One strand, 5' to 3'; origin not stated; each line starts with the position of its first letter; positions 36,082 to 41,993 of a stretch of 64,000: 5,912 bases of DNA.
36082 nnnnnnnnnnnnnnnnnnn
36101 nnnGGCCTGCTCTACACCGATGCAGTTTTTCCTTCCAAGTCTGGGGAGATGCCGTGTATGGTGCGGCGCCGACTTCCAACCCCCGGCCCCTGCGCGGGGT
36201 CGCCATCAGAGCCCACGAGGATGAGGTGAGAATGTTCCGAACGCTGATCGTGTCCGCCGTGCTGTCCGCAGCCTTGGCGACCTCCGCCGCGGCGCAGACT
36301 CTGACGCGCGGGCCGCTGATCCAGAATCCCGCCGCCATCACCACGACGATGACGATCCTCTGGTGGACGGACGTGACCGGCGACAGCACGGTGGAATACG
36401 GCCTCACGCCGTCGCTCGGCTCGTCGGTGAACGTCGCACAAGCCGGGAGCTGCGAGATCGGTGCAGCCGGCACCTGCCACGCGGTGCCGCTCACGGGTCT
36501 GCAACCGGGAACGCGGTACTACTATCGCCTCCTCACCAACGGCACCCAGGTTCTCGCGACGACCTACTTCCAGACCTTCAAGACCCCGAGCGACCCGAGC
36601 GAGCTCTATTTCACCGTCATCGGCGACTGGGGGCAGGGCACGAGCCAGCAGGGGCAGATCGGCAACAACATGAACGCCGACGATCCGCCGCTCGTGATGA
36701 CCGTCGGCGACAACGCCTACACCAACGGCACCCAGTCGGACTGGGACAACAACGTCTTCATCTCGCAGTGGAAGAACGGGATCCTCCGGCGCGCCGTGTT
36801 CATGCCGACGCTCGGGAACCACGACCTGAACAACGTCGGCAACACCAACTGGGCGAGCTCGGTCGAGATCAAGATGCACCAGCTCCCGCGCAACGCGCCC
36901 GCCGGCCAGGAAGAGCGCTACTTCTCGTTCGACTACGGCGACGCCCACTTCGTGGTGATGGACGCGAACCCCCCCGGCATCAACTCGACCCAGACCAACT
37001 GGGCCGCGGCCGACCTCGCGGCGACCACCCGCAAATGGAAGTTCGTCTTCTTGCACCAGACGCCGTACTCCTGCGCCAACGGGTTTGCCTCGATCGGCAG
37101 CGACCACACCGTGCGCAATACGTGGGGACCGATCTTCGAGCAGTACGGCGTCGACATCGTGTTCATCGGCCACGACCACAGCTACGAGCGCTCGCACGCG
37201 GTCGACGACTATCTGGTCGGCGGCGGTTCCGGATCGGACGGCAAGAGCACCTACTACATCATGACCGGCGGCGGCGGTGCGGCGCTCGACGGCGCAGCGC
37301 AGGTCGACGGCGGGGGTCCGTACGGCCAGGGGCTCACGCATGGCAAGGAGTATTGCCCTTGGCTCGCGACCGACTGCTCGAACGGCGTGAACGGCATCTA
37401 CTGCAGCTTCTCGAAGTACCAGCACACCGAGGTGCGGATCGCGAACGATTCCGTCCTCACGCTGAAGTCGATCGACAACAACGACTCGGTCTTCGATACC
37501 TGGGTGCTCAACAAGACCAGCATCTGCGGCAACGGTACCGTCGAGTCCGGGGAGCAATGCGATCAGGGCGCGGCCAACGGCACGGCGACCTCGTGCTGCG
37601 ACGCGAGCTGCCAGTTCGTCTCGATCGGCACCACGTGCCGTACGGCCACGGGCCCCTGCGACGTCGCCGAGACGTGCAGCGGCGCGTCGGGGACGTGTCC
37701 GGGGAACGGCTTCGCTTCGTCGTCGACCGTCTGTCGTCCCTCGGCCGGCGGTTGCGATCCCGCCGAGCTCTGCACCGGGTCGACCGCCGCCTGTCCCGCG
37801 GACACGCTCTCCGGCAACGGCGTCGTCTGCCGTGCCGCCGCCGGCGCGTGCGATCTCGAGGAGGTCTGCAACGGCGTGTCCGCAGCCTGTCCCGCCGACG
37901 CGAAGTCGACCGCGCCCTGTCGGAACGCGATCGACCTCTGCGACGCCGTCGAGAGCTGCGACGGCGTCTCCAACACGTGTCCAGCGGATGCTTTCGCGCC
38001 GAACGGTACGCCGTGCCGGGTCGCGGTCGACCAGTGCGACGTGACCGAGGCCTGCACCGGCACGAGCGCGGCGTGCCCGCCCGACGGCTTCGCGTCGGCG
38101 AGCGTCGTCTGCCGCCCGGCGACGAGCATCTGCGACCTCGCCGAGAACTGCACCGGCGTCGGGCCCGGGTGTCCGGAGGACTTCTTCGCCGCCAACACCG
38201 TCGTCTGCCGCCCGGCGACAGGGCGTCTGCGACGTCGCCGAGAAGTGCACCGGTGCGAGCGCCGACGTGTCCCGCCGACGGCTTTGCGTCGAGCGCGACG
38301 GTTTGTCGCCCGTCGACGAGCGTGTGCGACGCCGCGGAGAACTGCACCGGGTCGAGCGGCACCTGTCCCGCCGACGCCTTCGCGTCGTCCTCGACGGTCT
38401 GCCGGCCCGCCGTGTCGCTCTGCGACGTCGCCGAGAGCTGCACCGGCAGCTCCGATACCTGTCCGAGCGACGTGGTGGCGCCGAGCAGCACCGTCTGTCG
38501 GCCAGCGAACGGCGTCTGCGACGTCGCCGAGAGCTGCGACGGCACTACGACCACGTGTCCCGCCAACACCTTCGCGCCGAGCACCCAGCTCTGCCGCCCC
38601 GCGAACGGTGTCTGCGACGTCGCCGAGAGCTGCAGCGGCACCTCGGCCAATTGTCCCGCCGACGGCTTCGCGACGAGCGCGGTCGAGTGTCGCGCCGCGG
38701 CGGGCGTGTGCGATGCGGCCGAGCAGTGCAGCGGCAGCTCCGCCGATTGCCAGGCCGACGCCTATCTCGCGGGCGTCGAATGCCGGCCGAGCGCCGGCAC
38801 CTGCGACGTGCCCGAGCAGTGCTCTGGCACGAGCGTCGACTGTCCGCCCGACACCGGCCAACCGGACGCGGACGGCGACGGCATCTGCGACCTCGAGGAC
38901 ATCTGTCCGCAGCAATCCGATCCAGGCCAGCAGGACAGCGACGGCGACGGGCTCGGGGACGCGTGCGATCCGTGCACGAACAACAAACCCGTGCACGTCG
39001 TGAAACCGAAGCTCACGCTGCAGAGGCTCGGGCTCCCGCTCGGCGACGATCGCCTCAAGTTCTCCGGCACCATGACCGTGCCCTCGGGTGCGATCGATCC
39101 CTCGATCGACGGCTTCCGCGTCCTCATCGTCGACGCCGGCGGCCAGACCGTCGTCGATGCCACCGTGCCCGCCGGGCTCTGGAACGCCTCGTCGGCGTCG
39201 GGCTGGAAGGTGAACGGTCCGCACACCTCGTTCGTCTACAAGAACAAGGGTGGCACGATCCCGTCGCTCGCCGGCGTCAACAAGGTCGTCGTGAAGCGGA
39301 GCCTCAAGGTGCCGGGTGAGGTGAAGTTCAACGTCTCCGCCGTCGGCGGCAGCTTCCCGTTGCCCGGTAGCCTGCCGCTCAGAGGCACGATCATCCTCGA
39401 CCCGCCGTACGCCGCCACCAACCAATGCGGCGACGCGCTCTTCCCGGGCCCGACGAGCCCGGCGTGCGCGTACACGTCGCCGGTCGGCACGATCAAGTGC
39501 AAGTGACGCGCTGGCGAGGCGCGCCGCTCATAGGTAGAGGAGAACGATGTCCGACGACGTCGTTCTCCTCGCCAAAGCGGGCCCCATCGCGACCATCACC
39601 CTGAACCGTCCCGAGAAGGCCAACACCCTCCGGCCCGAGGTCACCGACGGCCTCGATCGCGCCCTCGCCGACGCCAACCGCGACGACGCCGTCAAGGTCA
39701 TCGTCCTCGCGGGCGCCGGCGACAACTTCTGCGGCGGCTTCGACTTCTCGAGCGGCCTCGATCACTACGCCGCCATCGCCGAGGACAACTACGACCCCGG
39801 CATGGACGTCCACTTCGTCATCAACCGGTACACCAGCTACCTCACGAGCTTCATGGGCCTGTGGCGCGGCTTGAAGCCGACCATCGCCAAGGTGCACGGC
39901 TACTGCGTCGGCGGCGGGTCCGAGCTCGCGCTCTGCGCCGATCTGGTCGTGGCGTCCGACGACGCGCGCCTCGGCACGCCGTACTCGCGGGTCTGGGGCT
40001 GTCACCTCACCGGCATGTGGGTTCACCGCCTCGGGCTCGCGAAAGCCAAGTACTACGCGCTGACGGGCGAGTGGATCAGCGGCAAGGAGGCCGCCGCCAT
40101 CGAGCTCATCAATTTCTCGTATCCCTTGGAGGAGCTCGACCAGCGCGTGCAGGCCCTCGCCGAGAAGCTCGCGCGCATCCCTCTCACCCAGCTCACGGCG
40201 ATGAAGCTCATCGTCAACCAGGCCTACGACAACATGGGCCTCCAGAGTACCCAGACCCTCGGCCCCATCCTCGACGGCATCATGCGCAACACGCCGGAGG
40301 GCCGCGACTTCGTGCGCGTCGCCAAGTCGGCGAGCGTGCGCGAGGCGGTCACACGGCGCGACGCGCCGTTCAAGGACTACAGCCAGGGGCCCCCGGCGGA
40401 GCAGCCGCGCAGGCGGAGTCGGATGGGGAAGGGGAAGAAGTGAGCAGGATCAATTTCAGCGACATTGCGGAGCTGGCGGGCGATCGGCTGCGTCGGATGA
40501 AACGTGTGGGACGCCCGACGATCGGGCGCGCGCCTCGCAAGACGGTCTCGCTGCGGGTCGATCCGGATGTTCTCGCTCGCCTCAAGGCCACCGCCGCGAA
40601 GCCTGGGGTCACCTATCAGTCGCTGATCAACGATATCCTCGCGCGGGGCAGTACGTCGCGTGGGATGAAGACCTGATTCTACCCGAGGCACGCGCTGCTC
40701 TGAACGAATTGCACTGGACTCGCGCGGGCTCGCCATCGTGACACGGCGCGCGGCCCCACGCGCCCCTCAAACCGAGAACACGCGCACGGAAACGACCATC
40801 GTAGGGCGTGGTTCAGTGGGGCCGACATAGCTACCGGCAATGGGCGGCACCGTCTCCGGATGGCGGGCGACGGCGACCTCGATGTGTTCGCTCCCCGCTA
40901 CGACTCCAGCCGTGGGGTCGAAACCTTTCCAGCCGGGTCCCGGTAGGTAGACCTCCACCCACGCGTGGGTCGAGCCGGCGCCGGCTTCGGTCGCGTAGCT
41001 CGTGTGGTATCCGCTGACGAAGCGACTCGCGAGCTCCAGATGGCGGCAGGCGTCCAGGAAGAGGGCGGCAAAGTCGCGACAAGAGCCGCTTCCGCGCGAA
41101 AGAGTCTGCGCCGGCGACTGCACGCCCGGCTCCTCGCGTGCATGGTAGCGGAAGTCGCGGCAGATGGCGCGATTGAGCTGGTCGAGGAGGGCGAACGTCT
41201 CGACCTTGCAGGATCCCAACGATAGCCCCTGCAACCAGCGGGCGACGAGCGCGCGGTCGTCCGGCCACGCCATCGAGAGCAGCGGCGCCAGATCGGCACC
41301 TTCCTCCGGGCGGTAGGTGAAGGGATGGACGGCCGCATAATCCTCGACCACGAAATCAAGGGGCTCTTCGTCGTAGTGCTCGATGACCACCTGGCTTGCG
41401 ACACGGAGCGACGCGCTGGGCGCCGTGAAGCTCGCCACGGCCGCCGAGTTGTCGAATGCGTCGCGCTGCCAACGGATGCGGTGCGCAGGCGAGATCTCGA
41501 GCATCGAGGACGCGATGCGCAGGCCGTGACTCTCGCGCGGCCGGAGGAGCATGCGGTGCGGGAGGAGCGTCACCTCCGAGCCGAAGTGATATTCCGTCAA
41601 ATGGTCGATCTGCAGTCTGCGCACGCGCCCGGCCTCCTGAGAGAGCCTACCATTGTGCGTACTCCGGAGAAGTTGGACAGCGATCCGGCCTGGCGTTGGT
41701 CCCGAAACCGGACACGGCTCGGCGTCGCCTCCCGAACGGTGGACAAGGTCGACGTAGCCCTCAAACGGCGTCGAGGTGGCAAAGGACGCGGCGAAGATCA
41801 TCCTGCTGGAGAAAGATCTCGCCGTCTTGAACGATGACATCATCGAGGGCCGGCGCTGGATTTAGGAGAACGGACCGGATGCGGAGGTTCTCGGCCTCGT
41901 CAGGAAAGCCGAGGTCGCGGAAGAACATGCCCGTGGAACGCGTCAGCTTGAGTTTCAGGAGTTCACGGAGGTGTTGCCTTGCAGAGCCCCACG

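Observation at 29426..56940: Paralogous family of giant secreted proteins built from verbatim-repeated 96-bp units (32-aa four-Cys repeat), attached to different catalytic or adhesive heads and a shared C-terminal module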

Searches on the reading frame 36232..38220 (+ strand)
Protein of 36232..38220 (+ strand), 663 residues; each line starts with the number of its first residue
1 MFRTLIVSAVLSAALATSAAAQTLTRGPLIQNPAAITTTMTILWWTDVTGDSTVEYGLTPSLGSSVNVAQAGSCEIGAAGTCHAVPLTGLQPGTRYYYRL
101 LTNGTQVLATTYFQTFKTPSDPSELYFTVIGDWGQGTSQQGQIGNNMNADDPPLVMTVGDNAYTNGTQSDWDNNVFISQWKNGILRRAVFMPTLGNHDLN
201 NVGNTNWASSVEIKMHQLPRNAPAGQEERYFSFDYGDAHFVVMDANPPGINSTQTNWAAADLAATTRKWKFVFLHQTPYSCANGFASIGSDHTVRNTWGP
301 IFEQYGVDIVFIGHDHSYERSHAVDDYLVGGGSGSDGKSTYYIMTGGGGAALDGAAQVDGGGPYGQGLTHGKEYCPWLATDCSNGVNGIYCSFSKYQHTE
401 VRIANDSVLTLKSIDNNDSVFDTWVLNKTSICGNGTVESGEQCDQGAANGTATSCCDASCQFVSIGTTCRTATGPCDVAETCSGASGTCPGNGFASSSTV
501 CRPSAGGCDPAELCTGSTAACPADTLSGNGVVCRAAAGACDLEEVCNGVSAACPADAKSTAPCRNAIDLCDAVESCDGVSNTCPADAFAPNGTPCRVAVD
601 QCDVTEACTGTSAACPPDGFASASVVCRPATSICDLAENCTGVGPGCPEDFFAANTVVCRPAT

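Call 32: find_related_loci(query=window:36232-38220:+, collection=genome_contigs, flank=6000)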
Query window:36232-38220:+ (663 aa) in genome_contigs; peptide patterns used: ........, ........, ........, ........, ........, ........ (x = any residue, [..] = any of these).
60 stretches matched a pattern; 33 encode a relative of the query (tblastn E <= 1e-3); 33 distinct loci.
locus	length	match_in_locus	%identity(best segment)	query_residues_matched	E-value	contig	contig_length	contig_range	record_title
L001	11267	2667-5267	80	2-663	0e+0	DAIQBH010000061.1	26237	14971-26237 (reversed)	MAG TPA_asm: Thermodesulfobacteriota bacterium isolate CTOTU27636 NODE_440_length_26237_cov_6.179054, whole genome shotg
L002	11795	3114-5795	80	1-663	0e+0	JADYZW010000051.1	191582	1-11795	MAG: Deltaproteobacteria bacterium isolate SJ588 c_000001386121, whole genome shotgun sequence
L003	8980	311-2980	79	1-663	0e+0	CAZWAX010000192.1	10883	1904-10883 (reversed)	MAG TPA_asm: uncultured Polyangiaceae bacterium isolate SRP302447_co1_427 genome assembly, contig: NODE_16184_length_108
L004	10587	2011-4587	79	1-663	0e+0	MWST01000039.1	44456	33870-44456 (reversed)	MAG: Polyangiaceae bacterium UTPRO1 contig_10326, whole genome shotgun sequence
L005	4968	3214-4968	82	1-663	0e+0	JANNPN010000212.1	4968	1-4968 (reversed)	MAG: Polyangiaceae bacterium isolate SOY_34_concoct_69 SOY_34_k141_891063, whole genome shotgun sequence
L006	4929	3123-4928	78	1-662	0e+0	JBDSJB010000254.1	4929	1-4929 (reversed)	MAG: Candidatus Binatia bacterium isolate cluster1_bin.312 k127_8476476, whole genome shotgun sequence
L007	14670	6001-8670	74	1-663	0e+0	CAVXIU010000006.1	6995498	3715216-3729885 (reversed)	MAG: uncultured delta proteobacterium isolate MFD09212.bin.2.188 genome assembly, contig: contig_1259, whole genome shot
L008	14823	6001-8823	69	2-663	0e+0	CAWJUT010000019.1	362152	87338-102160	MAG: uncultured delta proteobacterium isolate MFD00962.bin.2.109 genome assembly, contig: contig_41479, whole genome sho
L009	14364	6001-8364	62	14-662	0e+0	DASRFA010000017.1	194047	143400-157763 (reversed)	MAG TPA_asm: Candidatus Binatia bacterium isolate SMAG_U10020 k141_847238, whole genome shotgun sequence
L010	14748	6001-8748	63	19-662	0e+0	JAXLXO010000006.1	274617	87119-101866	MAG: Candidatus Binatia bacterium isolate STL-DESB3 C3.115.fa-6, whole genome shotgun sequence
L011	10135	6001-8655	61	21-662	0e+0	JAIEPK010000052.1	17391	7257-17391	MAG: Candidatus Binatia bacterium isolate co.spades.DASTOOL.2.5kb_007 c_000000435546, whole genome shotgun sequence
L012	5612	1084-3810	61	26-662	0e+0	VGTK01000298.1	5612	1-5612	MAG: Deltaproteobacteria bacterium isolate K_Offshore_80m_m2_211 K_Offshore_80m_m2_211_Ga0194132_10025742, whole genome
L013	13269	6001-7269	62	8-428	4e-170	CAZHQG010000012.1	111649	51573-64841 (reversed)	MAG TPA_asm: uncultured Candidatus Binatia bacterium isolate binchicken_co40_104 genome assembly, contig: NODE_211_lengt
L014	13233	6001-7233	62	22-428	6e-169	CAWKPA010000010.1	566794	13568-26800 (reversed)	MAG: uncultured delta proteobacterium isolate MFD09779.bin.1.362 genome assembly, contig: contig_75700, whole genome sho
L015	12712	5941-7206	62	5-428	8e-166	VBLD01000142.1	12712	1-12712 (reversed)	MAG: Deltaproteobacteria bacterium isolate DP_26 14_1009_16_30cm_scaffold_35503, whole genome shotgun sequence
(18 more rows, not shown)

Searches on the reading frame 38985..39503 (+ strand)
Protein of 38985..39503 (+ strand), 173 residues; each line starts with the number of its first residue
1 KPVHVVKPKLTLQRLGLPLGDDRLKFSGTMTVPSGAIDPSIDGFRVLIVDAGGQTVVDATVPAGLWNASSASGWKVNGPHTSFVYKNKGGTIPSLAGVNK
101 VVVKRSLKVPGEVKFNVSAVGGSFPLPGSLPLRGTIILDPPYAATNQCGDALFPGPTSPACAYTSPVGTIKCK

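Call 66: search_protein_families(library=pfam, proteins=[window:38985-39503:+], max_evalue=5)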
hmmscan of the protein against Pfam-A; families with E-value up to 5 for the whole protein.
seq(173 aa): 1 family
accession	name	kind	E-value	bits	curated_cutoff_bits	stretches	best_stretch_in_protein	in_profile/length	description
PF22128.2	Alp7A_like_C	-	0.25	11.6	22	1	45-78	1-34/156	Alp7A C-terminal domain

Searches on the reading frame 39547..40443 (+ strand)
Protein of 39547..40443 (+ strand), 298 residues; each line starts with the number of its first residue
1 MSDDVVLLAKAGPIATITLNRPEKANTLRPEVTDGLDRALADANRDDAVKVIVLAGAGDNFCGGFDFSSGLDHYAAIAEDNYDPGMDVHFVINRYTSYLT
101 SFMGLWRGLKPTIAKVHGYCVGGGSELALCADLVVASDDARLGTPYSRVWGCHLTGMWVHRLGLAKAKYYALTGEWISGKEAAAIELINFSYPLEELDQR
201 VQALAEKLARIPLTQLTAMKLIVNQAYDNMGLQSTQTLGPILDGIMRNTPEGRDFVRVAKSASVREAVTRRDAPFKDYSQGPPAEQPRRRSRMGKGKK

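Call 25: search_protein_families(library=pfam, proteins=[window:39547-40443:+], max_evalue=0.001)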
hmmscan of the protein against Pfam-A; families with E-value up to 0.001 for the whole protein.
window:39547-40443:+ (298 aa): 2 families
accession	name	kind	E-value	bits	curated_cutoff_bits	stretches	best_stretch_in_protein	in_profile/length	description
PF00378.25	ECH_1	-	1e-35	123.8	27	1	13-231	5-213/251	Enoyl-CoA hydratase/isomerase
PF16113.10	ECH_2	-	4.6e-21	76.1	27.2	1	15-208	2-188/335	Enoyl-CoA hydratase/isomerase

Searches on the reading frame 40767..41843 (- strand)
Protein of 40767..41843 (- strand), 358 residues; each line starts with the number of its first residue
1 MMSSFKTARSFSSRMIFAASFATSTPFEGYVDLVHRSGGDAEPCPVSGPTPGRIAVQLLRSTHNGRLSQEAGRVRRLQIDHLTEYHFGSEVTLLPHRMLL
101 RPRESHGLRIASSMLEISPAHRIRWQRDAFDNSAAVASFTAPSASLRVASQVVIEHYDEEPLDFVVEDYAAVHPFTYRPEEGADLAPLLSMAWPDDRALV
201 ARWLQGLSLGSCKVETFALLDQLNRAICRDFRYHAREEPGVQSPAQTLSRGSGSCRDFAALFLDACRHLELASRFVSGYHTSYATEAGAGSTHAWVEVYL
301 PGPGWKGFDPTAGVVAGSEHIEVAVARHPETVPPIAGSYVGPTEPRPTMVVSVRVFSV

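Call 25: search_protein_families(library=pfam, proteins=[window:40767-41843:-], max_evalue=0.001)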
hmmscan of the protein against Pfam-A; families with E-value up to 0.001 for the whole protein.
window:40767-41843:- (358 aa): 2 families
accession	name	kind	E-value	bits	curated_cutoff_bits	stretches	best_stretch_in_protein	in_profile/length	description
PF08379.15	Bact_transglu_N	-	5.9e-21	75.4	27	1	77-155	1-80/80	Bacterial transglutaminase-like N-terminal region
PF01841.26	Transglut_core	-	2.4e-18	66.8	23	1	220-310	18-108/108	Transglutaminase-like superfamily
